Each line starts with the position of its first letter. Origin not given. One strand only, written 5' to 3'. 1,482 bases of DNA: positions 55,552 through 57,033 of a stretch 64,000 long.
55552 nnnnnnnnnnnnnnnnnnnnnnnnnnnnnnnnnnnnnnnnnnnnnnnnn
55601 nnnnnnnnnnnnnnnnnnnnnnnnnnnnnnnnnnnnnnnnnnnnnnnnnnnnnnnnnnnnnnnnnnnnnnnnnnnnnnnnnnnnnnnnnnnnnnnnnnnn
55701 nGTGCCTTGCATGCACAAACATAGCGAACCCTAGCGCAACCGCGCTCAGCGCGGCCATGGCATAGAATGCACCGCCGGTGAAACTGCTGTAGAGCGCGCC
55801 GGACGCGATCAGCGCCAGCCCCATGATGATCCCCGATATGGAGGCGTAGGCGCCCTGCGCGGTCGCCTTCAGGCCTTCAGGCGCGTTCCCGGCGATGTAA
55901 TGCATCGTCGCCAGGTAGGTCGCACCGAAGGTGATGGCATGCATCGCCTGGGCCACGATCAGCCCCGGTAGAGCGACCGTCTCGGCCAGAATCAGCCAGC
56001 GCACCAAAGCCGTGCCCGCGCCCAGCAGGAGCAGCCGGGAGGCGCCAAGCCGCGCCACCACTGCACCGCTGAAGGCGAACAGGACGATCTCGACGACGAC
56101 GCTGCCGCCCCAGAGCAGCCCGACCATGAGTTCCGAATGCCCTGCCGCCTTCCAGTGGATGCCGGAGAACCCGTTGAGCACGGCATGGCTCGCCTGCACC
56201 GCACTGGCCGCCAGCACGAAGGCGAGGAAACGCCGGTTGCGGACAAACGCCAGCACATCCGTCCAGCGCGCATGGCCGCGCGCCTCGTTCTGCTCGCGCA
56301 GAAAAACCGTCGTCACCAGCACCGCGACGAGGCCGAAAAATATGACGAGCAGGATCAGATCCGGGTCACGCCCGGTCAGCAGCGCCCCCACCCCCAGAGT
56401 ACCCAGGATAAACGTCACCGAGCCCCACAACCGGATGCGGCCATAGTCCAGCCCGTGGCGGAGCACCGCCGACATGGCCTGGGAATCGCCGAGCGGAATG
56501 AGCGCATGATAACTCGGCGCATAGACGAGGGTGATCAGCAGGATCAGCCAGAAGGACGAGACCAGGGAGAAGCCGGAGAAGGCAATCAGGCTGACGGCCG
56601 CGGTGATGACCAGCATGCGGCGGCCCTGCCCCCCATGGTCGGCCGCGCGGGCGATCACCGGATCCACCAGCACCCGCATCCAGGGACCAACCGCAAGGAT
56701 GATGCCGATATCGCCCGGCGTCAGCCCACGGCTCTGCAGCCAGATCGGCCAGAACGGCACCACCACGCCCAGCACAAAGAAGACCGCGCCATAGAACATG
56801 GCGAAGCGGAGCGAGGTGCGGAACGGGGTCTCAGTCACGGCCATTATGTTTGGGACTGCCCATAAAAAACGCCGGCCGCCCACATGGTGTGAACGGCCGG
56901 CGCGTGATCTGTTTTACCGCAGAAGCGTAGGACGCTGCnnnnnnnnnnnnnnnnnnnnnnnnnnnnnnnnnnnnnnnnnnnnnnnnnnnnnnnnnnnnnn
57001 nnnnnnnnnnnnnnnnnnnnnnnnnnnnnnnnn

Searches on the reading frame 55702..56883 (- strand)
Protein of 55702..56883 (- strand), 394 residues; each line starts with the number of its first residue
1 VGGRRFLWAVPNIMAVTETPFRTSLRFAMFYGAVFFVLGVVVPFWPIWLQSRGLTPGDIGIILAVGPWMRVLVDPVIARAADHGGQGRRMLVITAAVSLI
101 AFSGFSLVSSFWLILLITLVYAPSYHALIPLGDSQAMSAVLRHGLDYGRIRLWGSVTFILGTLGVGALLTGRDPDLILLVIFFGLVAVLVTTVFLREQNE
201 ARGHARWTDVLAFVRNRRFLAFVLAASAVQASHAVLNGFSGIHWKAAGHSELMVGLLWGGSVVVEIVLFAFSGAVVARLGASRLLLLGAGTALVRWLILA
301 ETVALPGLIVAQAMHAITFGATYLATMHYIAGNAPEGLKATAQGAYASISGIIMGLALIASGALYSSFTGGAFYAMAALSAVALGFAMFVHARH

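Call 4: search_protein_families(library=pfam, proteins=[window:55702-56883:-], max_evalue=0.01)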
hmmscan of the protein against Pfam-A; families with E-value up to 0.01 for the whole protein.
window:55702-56883:- (394 aa): 4 families
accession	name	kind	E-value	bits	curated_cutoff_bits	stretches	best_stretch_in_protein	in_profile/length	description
PF12832.13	MFS_1_like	-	2.2e-56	192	25.2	1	26-374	3-371/373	MFS_1 like family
PF01306.25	LacY_symp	-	3e-14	53.1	24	1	25-368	10-376/413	LacY proton/sugar symporter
PF07690.21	MFS_1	-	1.1e-11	44.7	33.4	2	31-229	5-218/347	Major Facilitator Superfamily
PF03825.22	Nuc_H_symport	-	5.4e-09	36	25.9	1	24-388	4-385/400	Nucleoside H+ symporter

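Call 38: search_protein_families(library=ncbifam, proteins=[window:55702-56838:-], max_evalue=0.00001)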
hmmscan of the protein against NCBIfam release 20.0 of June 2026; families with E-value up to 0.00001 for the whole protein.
window:55702-56838:- (379 aa): 7 families
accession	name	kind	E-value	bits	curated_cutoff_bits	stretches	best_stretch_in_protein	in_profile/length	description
NF008346.0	PRK11128.1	equivalog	2.3e-72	244.2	259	1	12-370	9-373/383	3-phenylpropionate MFS transporter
NF037955.1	mfs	subfamily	4.5e-68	229.9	100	1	11-370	1-365/366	MFS transporter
TIGR00902.1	2A0127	subfamily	5.6e-57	193.7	698.9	1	12-375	9-374/388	3-phenylpropionate MFS transporter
TIGR00899.1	2A0120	subfamily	3e-16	59.5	522.3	1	12-368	2-365/375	sugar efflux transporter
NF007077.0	PRK09528.1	subfamily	5.1e-13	48.3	429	1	13-373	17-401/421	galactoside permease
TIGR00882.1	2A0105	subfamily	1.6e-12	47.1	220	1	12-354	7-372/396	oligosaccharide MFS transporter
TIGR00889.1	2A0110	subfamily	3e-07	29.9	446.1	1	10-356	7-375/418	nucleoside permease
